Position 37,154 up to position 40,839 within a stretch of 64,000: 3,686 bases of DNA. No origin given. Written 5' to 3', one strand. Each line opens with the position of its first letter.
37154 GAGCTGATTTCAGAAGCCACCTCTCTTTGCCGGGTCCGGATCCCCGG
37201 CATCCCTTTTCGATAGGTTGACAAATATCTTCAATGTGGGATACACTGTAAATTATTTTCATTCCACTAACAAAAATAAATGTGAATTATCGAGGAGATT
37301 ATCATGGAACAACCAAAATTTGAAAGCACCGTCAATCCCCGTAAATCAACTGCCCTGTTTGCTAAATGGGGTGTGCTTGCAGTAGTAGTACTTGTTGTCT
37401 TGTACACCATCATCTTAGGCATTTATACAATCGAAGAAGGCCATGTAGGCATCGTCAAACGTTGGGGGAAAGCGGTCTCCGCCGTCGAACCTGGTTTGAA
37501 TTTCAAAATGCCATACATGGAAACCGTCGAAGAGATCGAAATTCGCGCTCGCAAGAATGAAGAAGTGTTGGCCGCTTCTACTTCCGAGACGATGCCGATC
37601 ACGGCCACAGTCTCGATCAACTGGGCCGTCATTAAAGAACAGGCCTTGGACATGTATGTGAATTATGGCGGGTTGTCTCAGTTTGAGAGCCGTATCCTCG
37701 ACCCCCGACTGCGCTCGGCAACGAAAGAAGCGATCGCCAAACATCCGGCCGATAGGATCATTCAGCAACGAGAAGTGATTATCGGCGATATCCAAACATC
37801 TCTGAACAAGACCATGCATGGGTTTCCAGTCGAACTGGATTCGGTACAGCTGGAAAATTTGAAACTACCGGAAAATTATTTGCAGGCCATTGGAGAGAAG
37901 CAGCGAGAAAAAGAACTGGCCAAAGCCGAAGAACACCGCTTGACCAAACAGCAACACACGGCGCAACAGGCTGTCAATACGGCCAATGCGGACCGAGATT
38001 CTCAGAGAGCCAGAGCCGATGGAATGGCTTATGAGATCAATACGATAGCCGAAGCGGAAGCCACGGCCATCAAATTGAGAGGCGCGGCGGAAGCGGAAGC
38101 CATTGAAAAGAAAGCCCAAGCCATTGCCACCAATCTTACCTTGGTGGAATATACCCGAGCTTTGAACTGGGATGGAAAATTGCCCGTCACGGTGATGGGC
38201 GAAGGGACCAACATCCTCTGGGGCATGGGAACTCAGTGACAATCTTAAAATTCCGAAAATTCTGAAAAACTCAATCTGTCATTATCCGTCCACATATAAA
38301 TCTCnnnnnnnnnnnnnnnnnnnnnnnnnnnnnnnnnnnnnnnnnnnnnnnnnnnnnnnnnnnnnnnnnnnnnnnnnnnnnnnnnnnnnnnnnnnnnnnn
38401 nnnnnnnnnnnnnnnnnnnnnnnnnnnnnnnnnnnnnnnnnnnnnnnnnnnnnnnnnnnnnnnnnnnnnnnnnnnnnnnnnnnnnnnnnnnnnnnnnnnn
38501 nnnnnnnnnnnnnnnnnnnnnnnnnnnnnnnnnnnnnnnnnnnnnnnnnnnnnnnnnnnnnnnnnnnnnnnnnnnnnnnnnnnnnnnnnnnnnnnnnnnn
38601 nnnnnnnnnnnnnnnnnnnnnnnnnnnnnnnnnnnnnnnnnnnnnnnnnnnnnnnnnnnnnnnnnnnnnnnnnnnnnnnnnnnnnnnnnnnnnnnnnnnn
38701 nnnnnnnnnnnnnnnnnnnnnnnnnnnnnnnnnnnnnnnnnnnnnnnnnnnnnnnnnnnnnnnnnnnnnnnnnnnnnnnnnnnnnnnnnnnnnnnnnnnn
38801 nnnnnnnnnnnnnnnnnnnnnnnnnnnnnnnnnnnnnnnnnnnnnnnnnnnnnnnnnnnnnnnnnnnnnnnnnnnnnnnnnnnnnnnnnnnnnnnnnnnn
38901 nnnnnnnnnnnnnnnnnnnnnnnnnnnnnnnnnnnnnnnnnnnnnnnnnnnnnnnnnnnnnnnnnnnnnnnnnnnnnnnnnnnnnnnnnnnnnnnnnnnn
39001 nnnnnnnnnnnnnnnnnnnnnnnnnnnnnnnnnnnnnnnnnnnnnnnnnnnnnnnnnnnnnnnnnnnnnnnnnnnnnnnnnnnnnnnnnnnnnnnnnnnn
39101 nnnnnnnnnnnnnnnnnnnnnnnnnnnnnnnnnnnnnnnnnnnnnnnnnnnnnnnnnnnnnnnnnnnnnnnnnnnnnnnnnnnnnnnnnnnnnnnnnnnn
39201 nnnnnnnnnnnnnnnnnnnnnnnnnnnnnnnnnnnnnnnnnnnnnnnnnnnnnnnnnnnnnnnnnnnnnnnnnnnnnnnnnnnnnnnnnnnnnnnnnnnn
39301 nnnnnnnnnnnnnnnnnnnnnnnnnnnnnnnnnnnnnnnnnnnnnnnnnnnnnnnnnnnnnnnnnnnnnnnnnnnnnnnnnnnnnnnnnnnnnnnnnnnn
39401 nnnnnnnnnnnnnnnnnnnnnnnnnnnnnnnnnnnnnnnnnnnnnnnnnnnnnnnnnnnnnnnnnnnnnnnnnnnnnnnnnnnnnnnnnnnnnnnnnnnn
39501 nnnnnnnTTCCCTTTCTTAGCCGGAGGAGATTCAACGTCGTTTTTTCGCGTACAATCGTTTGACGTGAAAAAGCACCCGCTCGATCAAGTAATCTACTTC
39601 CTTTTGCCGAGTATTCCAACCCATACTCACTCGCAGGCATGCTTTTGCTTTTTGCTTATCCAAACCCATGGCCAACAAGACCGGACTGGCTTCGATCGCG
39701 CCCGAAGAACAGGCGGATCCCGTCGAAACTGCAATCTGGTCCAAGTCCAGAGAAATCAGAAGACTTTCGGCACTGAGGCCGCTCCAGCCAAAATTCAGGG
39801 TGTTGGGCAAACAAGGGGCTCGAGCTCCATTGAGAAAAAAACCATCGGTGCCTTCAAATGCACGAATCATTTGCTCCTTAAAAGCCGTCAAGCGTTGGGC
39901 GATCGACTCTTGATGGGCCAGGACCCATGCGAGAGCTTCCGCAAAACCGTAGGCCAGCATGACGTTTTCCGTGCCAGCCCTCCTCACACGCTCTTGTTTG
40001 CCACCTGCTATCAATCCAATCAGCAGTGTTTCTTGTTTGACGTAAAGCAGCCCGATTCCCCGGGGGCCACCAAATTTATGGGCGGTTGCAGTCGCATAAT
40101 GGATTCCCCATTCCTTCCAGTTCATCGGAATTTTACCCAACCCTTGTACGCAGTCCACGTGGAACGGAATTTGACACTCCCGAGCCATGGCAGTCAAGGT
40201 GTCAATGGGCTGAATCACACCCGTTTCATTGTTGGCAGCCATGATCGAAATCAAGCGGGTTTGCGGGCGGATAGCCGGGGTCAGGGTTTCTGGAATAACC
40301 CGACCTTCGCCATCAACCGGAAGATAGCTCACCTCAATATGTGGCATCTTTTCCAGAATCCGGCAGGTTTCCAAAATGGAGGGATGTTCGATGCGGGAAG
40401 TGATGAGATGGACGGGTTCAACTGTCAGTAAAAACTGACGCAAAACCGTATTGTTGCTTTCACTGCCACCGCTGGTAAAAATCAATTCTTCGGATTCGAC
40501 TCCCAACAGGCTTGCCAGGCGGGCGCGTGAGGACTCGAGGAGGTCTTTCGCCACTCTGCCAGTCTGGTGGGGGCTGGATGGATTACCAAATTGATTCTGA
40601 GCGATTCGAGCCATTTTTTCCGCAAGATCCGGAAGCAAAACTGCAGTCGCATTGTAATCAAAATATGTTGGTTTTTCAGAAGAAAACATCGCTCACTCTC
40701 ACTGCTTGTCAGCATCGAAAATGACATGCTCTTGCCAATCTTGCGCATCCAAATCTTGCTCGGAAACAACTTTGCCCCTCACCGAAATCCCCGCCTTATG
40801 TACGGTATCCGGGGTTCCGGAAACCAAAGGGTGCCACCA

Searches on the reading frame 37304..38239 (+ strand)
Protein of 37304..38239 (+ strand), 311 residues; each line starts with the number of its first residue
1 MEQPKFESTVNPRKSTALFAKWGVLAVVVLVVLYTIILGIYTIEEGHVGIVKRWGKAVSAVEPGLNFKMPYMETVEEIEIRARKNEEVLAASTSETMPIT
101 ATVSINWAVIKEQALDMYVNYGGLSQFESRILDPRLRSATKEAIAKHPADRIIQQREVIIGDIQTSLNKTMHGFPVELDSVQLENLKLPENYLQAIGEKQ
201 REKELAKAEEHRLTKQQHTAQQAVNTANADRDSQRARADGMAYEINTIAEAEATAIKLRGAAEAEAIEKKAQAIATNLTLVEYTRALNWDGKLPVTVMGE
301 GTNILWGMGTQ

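Call 9: search_protein_families(library=pfam, proteins=[window:37304-38239:+], max_evalue=0.01)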
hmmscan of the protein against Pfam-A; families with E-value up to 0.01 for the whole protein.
window:37304-38239:+ (311 aa): 1 family
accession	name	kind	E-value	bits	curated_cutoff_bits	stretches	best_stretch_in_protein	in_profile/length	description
PF01145.31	Band_7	-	9.6e-32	110.9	23.6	1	42-216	2-175/176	SPFH domain / Band 7 family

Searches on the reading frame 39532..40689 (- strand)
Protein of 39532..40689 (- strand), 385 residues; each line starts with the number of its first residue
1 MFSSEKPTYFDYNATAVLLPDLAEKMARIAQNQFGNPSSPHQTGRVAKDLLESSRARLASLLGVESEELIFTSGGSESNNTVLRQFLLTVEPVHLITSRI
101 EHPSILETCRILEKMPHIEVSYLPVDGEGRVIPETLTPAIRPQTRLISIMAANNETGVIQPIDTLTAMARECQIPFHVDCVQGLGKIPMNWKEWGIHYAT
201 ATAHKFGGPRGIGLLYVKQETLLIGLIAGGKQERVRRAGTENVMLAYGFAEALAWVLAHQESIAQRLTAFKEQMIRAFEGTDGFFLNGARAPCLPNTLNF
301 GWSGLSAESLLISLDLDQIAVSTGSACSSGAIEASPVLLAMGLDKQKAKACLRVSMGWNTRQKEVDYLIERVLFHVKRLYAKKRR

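Call 9: search_protein_families(library=pfam, proteins=[window:39532-40689:-], max_evalue=0.01)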
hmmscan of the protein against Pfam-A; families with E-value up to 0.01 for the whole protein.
window:39532-40689:- (385 aa): 3 families
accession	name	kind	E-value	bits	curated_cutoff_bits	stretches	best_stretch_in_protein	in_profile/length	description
PF00266.25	Aminotran_5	-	3.4e-65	220.9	21.5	1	8-368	1-371/371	Aminotransferase class-V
PF00155.27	Aminotran_1_2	-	0.00015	21.5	19.7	1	49-172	42-175/361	Aminotransferase class I and II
PF01212.27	Beta_elim_lyase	-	0.0002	21.2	27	1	58-179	41-168/288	Beta-eliminating lyase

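Call 10: find_encoding_contigs(protein=window:39532-40689:-, flank=10000, max_places=10)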
Protein window:39532-40689:- (385 aa): no gene with exactly this product is on record in the collection.
